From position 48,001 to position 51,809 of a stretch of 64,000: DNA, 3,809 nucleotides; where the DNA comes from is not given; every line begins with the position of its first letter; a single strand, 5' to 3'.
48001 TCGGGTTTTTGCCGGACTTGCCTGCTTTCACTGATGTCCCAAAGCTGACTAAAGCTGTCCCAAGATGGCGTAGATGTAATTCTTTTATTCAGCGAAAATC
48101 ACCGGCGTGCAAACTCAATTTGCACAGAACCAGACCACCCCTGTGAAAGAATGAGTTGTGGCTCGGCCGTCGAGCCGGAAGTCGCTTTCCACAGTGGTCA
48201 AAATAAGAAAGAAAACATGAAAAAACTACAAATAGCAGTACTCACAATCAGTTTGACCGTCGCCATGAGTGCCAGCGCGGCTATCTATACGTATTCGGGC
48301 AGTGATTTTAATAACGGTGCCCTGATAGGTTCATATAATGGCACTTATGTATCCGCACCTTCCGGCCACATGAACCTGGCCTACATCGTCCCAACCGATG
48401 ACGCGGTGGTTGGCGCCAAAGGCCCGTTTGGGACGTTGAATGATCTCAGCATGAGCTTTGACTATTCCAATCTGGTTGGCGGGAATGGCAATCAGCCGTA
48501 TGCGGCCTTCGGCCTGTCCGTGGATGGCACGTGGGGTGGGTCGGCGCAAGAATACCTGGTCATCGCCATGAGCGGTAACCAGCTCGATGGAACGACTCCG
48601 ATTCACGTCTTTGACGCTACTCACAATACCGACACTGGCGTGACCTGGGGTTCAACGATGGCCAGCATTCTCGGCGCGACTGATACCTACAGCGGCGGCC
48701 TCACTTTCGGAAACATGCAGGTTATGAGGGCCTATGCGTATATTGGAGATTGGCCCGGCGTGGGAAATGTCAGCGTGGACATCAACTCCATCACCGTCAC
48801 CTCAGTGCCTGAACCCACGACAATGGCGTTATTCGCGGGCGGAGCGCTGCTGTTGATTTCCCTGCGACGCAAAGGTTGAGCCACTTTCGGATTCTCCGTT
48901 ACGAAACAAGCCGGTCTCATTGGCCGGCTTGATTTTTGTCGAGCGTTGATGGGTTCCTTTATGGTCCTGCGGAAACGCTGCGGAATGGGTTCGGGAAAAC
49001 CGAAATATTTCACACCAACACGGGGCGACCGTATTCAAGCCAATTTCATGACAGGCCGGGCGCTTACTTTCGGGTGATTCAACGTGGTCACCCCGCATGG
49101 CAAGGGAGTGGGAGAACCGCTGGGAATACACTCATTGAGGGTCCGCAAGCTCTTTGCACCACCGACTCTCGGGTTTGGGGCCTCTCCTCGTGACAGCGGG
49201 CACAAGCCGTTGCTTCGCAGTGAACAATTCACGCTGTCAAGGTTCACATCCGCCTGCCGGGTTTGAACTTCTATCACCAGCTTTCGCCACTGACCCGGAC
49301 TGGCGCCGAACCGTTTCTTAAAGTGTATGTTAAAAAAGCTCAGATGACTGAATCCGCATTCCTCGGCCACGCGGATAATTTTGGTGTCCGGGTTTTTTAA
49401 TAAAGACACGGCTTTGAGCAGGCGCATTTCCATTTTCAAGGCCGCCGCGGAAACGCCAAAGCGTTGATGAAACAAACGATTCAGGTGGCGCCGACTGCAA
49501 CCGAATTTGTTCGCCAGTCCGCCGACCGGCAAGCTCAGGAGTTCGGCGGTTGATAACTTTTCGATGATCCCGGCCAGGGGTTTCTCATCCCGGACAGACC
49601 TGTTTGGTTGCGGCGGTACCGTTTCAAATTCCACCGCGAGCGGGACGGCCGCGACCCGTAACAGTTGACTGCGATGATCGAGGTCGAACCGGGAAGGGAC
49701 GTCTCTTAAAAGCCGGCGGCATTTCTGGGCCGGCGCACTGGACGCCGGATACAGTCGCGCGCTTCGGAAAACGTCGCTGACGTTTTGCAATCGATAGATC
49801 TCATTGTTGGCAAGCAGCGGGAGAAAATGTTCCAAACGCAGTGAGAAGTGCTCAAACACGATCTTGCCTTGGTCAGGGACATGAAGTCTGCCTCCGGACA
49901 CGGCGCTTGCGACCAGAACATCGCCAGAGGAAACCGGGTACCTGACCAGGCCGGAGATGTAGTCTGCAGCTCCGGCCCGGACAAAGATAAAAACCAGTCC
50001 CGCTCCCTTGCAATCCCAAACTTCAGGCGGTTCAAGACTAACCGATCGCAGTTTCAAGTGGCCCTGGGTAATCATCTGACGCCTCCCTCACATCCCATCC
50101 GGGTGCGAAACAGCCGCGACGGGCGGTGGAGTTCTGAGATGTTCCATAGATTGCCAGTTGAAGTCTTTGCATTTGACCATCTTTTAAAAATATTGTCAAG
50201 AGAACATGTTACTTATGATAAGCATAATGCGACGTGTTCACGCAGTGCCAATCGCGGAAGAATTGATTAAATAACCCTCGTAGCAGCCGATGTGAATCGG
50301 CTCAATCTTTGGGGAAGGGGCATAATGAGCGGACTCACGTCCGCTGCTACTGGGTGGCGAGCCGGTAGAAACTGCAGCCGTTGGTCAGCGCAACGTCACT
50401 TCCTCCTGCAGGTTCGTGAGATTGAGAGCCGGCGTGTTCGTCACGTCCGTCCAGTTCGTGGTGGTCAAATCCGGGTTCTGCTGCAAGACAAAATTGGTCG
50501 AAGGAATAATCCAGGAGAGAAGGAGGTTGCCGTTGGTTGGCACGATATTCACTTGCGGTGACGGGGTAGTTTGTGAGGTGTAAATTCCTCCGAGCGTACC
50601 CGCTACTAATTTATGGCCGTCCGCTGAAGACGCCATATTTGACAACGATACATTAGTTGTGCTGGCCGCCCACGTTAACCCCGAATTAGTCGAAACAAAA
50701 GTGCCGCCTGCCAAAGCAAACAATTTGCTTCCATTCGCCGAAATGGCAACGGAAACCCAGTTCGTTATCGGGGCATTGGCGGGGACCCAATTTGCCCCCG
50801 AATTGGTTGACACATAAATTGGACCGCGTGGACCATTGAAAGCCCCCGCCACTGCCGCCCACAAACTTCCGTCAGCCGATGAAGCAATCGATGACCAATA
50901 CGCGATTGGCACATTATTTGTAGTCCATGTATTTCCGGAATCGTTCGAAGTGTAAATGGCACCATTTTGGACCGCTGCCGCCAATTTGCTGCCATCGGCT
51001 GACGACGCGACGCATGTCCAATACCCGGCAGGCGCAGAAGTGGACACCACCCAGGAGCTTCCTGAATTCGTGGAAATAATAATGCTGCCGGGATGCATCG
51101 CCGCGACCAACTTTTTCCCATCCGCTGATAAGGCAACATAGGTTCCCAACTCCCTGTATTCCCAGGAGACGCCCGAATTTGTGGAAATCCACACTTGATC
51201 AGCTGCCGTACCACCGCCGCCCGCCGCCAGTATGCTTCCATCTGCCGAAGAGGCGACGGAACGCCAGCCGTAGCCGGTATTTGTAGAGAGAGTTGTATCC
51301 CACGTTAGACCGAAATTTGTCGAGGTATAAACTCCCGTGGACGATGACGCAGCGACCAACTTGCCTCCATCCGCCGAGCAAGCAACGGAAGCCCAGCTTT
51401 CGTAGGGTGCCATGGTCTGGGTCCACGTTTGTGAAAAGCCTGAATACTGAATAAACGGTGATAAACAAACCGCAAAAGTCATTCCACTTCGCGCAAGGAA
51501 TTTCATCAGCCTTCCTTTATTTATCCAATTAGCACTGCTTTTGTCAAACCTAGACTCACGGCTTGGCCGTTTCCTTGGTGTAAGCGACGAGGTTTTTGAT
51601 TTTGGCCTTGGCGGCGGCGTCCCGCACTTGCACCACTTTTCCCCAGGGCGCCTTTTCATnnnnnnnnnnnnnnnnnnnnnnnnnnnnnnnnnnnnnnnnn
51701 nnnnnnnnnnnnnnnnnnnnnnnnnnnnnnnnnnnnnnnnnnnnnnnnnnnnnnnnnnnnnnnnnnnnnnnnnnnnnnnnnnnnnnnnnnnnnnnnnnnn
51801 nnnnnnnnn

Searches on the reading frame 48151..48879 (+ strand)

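Call 73: search_protein_families(library=pfam, proteins=[window:48151-48879:+], max_evalue=0.1)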
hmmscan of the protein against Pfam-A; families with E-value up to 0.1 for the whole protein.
window:48151-48879:+ (242 aa): 1 family
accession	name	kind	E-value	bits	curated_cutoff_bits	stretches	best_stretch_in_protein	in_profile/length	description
PF07589.16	PEP-CTERM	-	1e-05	25.9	20.7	1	218-241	1-24/24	PEP-CTERM motif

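Call 74: search_protein_families(library=ncbifam, proteins=[window:48151-48879:+], max_evalue=0.1)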
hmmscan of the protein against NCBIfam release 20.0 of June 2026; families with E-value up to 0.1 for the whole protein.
window:48151-48879:+ (242 aa): 12 families
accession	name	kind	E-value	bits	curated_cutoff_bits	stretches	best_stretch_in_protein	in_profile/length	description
NF038129.1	PEP_NF038129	equivalog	3.9e-06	26.8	65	1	188-241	138-193/194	NF038129 family PEP-CTERM protein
TIGR02595.1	PEP_CTERM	domain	0.00017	22.2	16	1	219-241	1-22/24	PEP-CTERM sorting domain-containing protein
NF038120.1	PEP_CTERM_QFxxD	subfamily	0.00029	20.8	80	1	211-241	185-215/215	NF038120 family PEP-CTERM protein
NF038118.1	PEP_CTERM_CCXG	equivalog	0.00041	20.1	90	1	212-241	169-198/199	CCXG family PEP-CTERM protein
NF041927.1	Xrt_dep_XDP1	equivalog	0.0018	18.3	125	1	213-241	214-241/242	exosortase-dependent surface protein XDP1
NF038125.1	PEP_CTERM_THxN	subfamily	0.0044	16.6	85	1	208-241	214-245/246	THxN family PEP-CTERM protein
NF033947.0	PEP-cistern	hypoth_equivalog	0.0053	16.5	60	1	210-241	164-195/195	cistern family PEP-CTERM protein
NF038124.1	PEP_CTERM_TLD_A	exception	0.0053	16.4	100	1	179-240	170-233/235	PEP_CTERM-anchored TLD domain-containing protein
NF041538.1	PEP_EDSA_1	subfamily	0.006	16.3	100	1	212-241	276-306/307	EDSAP-1 family PEP-CTERM protein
NF038126.1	PEP_CTERM_FxDxF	subfamily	0.058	13.6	50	1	213-232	136-155/165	FxDxF family PEP-CTERM protein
NF033554.9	floc_PepA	equivalog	0.079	12.7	80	1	148-241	179-259/261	flocculation-associated PEP-CTERM protein PepA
NF038119.1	PEP_CTERM_MHFG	equivalog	0.091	13.1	100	0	212-240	229-257/260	MHFG family PEP-CTERM protein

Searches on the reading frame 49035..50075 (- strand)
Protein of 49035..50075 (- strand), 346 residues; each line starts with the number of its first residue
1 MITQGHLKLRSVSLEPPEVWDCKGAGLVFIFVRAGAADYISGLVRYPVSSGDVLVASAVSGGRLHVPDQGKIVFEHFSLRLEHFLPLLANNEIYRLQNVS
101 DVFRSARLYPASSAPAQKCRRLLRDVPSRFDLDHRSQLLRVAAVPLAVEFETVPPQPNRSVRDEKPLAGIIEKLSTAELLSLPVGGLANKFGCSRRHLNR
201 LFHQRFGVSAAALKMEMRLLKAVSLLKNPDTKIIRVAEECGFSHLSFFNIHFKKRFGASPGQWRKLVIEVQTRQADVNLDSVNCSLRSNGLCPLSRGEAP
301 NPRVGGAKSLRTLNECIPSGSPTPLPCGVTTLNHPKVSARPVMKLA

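Call 73: search_protein_families(library=pfam, proteins=[window:49035-50075:-], max_evalue=0.1)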
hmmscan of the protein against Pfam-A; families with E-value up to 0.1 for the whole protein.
window:49035-50075:- (346 aa): 2 families
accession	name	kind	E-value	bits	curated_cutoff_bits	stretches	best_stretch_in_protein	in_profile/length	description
PF12833.13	HTH_18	-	7.2e-23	81.1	33.6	1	187-265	1-79/80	Helix-turn-helix domain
PF00165.29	HTH_AraC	-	3.3e-12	46.6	26.6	2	230-265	8-42/42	Bacterial regulatory helix-turn-helix proteins, AraC family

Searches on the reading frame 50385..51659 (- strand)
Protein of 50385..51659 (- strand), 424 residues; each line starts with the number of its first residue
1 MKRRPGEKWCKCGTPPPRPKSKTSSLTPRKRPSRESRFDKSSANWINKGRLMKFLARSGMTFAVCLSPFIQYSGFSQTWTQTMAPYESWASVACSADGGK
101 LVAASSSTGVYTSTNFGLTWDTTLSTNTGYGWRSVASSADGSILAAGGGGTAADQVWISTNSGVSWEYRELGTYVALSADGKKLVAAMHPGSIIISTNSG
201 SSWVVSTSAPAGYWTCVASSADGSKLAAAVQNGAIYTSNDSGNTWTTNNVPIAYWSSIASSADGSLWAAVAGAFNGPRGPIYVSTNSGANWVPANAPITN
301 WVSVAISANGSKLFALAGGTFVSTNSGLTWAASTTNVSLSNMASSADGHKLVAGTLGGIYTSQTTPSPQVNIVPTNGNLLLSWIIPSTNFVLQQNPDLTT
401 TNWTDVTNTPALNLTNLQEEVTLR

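Call 73: search_protein_families(library=pfam, proteins=[window:50385-51659:-], max_evalue=0.1)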
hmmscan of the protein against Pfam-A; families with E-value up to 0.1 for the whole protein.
window:50385-51659:- (424 aa): 6 families
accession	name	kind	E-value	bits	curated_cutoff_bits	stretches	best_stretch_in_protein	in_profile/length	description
PF15902.12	Sortilin-Vps10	-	9.7e-09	34.9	33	1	192-294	2-112/446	Sortilin, neurotensin receptor 3,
PF24388.1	Permuted_GreAB-C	-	0.00012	22.1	27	1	265-292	11-38/54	Permuted GreAB-C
PF23414.1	Beta-prop_EML_2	-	0.00023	21.1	90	1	173-237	43-107/266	Echinoderm microtubule-associated protein second beta-propeller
PF15899.11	BNR_6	-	0.0088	16.5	27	0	111-120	2-11/14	BNR-Asp box repeat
PF19755.4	DUF6242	-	0.016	15.5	29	0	281-330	167-217/217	Domain of unknown function (DUF6242)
PF02012.26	BNR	-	0.072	13.5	27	0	111-121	1-11/12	BNR/Asp-box repeat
